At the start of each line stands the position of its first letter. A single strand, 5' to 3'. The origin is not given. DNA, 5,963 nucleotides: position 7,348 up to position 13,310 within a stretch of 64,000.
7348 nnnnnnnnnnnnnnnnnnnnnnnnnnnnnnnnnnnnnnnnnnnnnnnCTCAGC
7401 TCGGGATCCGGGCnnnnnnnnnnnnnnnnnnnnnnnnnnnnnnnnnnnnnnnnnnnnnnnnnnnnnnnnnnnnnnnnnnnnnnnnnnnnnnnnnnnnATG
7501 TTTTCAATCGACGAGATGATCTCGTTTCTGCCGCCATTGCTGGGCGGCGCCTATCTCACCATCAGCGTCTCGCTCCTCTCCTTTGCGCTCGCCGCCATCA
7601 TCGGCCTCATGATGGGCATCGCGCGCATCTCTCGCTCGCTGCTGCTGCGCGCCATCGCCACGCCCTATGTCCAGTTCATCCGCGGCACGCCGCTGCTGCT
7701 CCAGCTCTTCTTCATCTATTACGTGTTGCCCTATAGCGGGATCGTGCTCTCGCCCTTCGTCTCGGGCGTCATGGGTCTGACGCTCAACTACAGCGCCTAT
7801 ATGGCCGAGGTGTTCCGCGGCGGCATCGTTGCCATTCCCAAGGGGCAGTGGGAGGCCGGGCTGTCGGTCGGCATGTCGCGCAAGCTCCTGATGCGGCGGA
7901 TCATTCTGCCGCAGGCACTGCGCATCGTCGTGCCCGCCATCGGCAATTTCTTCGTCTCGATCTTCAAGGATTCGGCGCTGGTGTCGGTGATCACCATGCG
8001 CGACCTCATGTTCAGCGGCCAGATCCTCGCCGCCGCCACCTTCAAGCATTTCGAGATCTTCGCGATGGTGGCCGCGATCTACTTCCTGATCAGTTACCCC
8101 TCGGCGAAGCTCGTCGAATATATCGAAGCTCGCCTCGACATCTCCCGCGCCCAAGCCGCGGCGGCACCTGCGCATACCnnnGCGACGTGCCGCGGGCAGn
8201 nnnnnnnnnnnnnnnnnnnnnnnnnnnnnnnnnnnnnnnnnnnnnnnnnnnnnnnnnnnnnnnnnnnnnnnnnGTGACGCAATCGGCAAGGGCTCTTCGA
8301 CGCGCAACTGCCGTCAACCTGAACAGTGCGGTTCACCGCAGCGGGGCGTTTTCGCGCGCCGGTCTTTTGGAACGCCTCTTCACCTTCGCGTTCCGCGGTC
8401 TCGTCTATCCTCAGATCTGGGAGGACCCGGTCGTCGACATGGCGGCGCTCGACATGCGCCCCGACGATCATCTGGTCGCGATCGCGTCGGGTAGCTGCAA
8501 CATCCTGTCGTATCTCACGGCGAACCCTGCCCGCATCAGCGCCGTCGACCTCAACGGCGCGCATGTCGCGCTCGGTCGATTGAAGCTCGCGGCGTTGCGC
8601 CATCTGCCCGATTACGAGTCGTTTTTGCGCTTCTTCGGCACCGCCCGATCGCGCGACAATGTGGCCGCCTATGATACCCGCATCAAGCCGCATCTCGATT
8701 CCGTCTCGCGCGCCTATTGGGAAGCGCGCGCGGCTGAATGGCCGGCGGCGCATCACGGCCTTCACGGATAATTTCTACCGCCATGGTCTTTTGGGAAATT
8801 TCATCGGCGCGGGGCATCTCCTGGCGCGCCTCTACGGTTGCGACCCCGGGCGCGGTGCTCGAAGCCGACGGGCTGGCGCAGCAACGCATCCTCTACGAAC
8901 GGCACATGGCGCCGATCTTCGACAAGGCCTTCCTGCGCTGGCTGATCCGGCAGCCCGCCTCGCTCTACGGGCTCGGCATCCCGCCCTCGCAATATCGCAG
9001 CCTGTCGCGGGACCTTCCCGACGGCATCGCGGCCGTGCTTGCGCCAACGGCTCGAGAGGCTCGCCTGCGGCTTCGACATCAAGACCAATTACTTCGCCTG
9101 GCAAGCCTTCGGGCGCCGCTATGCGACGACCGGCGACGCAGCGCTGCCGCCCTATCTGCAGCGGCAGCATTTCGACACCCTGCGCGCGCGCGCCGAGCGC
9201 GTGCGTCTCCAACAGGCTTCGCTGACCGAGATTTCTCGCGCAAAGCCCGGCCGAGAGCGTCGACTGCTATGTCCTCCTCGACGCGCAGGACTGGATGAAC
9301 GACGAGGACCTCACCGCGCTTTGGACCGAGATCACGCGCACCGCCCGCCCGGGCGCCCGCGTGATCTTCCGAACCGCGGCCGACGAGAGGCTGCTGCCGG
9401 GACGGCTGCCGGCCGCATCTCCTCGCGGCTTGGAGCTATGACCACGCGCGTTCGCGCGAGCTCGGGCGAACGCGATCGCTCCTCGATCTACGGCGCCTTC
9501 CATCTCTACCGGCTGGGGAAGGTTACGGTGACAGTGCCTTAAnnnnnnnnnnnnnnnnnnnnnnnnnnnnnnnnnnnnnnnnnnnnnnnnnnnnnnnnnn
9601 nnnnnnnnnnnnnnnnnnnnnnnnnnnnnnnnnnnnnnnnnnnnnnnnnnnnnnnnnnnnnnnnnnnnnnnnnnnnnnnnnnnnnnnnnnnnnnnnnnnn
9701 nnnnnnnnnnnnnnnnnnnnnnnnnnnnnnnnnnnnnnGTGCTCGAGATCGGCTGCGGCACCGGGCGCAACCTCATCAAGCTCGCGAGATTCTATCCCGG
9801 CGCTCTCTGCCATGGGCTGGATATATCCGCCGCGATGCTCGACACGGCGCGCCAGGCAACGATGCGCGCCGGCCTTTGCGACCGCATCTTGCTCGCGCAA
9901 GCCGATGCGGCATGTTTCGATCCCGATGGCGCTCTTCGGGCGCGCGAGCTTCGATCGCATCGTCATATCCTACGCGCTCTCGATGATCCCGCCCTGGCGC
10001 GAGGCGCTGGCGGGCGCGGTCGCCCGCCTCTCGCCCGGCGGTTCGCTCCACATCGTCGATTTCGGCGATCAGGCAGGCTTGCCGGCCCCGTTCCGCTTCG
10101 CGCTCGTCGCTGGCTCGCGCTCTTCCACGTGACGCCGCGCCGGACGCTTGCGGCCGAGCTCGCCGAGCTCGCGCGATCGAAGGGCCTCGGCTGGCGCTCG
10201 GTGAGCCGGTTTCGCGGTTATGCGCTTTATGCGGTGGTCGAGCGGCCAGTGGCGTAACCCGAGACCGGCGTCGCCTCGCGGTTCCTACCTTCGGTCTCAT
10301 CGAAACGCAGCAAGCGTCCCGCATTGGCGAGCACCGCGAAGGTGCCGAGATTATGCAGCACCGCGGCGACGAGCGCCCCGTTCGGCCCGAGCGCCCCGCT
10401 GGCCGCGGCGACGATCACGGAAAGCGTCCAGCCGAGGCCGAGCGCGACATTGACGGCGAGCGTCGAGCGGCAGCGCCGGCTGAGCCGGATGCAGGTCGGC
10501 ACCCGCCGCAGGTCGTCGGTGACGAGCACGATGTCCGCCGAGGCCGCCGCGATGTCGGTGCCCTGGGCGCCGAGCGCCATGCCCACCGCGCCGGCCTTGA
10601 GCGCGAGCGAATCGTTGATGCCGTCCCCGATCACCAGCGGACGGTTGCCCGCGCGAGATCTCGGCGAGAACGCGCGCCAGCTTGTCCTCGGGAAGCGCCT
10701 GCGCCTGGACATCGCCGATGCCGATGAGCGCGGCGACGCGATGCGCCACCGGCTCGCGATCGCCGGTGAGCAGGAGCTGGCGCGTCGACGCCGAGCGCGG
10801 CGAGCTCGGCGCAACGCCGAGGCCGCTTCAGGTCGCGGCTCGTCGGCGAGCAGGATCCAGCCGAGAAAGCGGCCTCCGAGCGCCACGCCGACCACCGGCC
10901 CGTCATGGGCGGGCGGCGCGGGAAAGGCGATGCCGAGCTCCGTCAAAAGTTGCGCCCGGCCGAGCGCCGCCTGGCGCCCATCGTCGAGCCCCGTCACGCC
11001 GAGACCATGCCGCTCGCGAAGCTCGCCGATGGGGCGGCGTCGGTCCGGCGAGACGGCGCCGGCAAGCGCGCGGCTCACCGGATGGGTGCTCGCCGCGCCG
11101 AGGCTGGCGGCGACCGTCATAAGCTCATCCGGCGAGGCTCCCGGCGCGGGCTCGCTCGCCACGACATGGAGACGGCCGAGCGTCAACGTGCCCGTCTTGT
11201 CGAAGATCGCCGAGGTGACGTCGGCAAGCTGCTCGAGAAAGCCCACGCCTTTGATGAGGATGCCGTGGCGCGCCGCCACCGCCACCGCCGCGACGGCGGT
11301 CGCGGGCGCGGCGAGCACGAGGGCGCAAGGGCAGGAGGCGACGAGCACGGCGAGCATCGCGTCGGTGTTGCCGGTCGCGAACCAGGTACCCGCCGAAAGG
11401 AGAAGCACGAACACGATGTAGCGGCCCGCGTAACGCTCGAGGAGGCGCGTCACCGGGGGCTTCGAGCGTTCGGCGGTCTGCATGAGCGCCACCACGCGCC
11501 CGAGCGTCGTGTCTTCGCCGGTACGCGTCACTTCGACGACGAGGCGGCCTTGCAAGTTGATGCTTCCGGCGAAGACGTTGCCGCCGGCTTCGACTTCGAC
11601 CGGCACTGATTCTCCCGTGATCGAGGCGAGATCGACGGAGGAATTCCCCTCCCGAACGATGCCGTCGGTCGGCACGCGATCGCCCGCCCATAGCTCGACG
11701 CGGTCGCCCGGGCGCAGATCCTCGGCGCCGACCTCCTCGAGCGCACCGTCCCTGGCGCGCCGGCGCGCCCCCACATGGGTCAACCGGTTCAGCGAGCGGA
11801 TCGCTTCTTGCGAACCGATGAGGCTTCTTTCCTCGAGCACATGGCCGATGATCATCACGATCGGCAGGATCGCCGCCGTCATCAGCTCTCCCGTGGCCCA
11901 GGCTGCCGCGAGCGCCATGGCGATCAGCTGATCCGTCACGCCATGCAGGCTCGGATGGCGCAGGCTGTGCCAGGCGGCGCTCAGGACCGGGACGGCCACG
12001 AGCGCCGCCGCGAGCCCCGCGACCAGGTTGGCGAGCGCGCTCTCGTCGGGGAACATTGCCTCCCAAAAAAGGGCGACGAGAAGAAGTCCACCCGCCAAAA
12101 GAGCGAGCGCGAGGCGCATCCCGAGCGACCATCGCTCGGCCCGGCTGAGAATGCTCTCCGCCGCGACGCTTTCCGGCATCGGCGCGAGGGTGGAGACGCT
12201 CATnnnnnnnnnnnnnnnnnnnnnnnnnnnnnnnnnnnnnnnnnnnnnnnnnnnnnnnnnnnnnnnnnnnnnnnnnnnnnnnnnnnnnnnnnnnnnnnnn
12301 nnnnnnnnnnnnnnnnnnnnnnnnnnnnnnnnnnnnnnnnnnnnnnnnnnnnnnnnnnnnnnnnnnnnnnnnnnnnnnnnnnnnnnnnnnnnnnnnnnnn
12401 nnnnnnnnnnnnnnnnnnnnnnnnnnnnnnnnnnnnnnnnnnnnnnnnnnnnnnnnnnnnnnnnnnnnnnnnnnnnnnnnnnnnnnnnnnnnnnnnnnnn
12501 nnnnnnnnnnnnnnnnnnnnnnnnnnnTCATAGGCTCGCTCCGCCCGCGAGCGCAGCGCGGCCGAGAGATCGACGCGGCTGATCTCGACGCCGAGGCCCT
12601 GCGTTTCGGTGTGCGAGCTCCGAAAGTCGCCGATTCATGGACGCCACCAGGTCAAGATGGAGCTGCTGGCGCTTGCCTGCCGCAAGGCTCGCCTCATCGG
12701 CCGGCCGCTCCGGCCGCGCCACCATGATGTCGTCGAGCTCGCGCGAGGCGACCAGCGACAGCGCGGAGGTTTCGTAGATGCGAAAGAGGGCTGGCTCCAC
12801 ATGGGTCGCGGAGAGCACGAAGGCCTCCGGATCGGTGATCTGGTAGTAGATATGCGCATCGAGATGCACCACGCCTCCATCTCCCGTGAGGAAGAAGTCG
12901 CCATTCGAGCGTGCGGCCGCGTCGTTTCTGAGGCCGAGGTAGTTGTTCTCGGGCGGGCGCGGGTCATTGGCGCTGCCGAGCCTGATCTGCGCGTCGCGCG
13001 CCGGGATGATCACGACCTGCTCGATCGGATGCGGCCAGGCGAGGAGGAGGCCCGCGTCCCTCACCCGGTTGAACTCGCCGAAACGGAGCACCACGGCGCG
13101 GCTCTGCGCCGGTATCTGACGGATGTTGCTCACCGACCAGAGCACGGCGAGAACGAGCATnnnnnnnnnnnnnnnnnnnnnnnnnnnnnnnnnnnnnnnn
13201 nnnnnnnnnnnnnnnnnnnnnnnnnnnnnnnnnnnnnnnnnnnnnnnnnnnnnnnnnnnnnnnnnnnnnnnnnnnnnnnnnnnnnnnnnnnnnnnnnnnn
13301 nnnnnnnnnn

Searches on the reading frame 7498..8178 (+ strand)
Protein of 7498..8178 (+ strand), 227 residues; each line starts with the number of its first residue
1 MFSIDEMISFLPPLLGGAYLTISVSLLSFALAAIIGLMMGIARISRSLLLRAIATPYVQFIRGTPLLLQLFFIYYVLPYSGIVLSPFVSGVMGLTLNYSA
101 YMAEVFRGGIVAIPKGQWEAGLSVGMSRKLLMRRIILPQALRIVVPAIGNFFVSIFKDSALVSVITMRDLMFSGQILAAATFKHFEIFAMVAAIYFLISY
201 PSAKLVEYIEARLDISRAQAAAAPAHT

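Call 37: find_homologous_proteins(query=window:7498-8178:+, max_evalue=1e-40)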
Query seq(227 aa) (227 aa): 2928 proteins with E <= 1e-40 among 8000 candidates; the best 120 are listed.
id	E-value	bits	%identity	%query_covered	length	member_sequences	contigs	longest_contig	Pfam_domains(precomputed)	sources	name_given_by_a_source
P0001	2.1e-132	458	99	100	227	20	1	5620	PF00528.28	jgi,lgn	jgi:His/Glu/Gln/Arg/opine family amino acid ABC transporter permease subunit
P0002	1.2e-125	436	92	100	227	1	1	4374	PF00528.28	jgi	jgi:polar amino acid transport system permease protein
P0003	1.2e-119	416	89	100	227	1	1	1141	PF00528.28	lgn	-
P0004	5.0e-117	407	88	100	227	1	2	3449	PF00528.28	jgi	jgi:polar amino acid transport system permease protein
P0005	6.7e-115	401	85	100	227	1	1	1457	PF00528.28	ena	-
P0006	8.0e-115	400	84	100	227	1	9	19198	PF00528.28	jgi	jgi:polar amino acid transport system permease protein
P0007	1.2e-114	400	86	100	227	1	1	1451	PF00528.28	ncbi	-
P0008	2.0e-114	399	85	100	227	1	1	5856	PF00528.28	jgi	jgi:polar amino acid transport system permease protein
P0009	3.1e-114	398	85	100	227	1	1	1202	PF00528.28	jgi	jgi:His/Glu/Gln/Arg/opine family amino acid ABC transporter permease subunit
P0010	6.4e-114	397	84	100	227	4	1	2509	PF00528.28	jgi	jgi:polar amino acid transport system permease protein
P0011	8.8e-114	397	85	100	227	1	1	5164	PF00528.28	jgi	jgi:His/Glu/Gln/Arg/opine family amino acid ABC transporter permease subunit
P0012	2.4e-113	395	84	100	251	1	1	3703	PF00528.28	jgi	jgi:polar amino acid transport system permease protein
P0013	3.6e-113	395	85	100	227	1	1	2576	PF00528.28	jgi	jgi:His/Glu/Gln/Arg/opine family amino acid ABC transporter permease subunit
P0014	1.0e-112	393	84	99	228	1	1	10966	PF00528.28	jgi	jgi:polar amino acid transport system permease protein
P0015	3.0e-112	392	84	99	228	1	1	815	PF00528.28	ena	-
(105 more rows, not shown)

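Call 38: find_encoding_contigs(protein=P0001, flank=10000, max_places=10)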
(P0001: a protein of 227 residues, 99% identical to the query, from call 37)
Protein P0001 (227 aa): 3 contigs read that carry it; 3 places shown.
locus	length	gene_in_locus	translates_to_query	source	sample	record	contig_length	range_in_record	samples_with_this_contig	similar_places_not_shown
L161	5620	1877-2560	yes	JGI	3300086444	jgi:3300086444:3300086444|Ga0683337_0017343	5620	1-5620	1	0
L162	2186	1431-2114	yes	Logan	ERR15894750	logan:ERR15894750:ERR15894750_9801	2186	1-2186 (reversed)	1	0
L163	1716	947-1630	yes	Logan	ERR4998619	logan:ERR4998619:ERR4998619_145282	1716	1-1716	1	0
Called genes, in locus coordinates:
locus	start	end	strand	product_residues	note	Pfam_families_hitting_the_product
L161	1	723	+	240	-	?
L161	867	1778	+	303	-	PF00497:SBP_bac_3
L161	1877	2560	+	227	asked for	PF00528:BPD_transp_1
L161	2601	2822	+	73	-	-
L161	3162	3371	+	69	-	-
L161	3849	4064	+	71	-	-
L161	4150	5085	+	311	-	PF01068:DNA_ligase_A_M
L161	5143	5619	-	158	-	?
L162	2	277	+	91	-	?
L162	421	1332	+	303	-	PF00497:SBP_bac_3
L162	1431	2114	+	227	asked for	PF00528:BPD_transp_1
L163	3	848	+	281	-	?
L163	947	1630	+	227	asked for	PF00528:BPD_transp_1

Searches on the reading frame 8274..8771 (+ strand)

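Call 49: search_protein_families(library=pfam, proteins=[window:8274-8771:+], max_evalue=0.001)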
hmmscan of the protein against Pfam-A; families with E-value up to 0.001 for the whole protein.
window:8274-8771:+ (165 aa): 1 family
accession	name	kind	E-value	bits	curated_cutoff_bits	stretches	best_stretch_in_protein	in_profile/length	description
PF11899.13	DUF3419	-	3.1e-45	155.4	28.2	1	37-155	7-121/385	Protein of unknown function (DUF3419)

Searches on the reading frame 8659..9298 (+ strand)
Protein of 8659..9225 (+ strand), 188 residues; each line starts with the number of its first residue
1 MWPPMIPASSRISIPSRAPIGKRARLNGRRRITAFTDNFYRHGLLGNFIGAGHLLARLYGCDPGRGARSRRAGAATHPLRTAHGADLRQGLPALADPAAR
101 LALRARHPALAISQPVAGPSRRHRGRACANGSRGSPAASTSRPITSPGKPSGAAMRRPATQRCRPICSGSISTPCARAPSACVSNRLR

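Call 49: search_protein_families(library=pfam, proteins=[window:8659-9225:+, window:8738-9298:+], max_evalue=0.001)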
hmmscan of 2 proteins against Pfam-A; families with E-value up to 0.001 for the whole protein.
window:8659-9225:+ (188 aa): 0 families

window:8738-9298:+ (186 aa): 1 family
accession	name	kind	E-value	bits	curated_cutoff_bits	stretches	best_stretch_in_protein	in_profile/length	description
PF11899.13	DUF3419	-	5.8e-09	36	28.2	1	11-107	130-227/385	Protein of unknown function (DUF3419)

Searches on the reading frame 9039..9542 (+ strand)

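Call 49: search_protein_families(library=pfam, proteins=[window:9039-9542:+], max_evalue=0.001)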
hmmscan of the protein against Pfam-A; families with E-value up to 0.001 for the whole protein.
window:9039-9542:+ (167 aa): 1 family
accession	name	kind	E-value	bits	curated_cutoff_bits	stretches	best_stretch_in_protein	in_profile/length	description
PF11899.13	DUF3419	-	7.5e-14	52.1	28.2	1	1-69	221-291/385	Protein of unknown function (DUF3419)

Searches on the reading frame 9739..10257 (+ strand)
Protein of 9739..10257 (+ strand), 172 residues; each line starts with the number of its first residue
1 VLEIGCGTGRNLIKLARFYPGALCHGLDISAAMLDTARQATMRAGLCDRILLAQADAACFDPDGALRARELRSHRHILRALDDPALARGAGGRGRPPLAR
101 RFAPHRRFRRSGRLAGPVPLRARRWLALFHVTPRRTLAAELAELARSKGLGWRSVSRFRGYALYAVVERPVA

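Call 49: search_protein_families(library=pfam, proteins=[window:9739-10257:+], max_evalue=0.001)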
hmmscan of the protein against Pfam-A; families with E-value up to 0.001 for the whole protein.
window:9739-10257:+ (172 aa): 5 families
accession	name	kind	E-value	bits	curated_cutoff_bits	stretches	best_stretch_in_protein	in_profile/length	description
PF13649.12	Methyltransf_25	-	8.8e-11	42.8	27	1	2-61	2-59/97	Methyltransferase domain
PF08242.18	Methyltransf_12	-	4.6e-08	34.1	30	1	2-46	1-45/98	Methyltransferase domain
PF08241.18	Methyltransf_11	-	8.9e-08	33.1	21.2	1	2-57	1-51/95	Methyltransferase domain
PF13847.12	Methyltransf_31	-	1.7e-07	31.5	27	1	1-54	7-60/145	Methyltransferase domain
PF02390.23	Methyltransf_4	-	0.00023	21.1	24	1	1-45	5-49/173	Putative methyltransferase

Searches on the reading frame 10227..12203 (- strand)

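Call 49: search_protein_families(library=pfam, proteins=[window:10227-12203:-], max_evalue=0.001)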
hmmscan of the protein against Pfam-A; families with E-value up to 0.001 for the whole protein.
window:10227-12203:- (658 aa): 2 families
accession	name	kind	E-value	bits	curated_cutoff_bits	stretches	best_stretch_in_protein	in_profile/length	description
PF00122.25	E1-E2_ATPase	-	5.6e-52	176.3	28.1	1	146-313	7-181/181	E1-E2 ATPase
PF00702.32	Hydrolase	-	1.7e-09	38.8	26.4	1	332-471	4-114/191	haloacid dehalogenase-like hydrolase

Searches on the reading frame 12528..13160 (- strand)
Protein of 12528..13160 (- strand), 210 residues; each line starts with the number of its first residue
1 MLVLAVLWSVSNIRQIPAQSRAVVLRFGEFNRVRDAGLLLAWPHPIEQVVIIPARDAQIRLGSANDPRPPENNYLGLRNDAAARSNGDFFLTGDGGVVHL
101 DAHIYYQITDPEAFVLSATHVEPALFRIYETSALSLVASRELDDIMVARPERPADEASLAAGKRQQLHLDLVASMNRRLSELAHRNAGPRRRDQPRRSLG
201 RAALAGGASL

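Call 55: search_protein_families(library=pfam, proteins=[window:12528-13160:-], max_evalue=0.001)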
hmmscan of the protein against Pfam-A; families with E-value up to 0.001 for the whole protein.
window:12528-13160:- (210 aa): 1 family
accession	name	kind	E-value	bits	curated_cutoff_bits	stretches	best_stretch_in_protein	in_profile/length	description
PF01145.31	Band_7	-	4.9e-13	50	23.6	1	15-150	2-116/176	SPFH domain / Band 7 family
